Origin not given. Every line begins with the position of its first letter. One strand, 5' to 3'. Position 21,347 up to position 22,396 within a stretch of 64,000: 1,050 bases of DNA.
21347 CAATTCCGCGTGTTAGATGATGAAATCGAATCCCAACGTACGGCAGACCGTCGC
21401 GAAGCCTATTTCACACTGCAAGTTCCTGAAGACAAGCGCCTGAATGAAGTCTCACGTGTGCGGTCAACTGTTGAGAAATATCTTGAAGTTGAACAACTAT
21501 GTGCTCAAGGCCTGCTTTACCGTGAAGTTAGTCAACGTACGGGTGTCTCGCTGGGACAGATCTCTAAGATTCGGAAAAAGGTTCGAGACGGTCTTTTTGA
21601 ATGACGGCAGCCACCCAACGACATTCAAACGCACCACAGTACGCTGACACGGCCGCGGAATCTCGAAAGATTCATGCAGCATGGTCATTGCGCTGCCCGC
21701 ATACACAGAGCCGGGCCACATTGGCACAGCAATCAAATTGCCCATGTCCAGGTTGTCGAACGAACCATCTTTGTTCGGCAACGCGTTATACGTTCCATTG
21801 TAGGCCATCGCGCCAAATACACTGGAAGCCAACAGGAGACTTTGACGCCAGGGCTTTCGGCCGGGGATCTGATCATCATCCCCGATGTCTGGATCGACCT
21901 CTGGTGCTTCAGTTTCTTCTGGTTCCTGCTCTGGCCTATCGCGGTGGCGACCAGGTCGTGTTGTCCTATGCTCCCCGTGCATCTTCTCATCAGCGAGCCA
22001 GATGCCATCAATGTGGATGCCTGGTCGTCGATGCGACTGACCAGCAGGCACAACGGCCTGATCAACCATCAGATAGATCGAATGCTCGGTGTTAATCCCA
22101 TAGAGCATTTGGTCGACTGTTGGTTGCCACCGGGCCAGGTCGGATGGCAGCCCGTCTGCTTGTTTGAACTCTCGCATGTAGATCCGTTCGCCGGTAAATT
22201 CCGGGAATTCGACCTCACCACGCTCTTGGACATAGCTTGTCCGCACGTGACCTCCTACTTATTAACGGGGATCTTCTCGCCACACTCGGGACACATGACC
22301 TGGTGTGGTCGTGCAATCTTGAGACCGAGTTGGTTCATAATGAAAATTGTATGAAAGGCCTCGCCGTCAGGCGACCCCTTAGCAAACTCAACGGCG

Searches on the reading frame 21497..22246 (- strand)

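Call 74: search_protein_families(library=phrogs, proteins=[window:21497-22246:-], max_evalue=0.001)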
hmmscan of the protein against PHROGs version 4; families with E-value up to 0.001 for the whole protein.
window:21497-22246:- (249 aa): 1 family
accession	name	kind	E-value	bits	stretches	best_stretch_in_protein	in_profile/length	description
phrog_8970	-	unknown function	3.3e-42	145.5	1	4-213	3-202/205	-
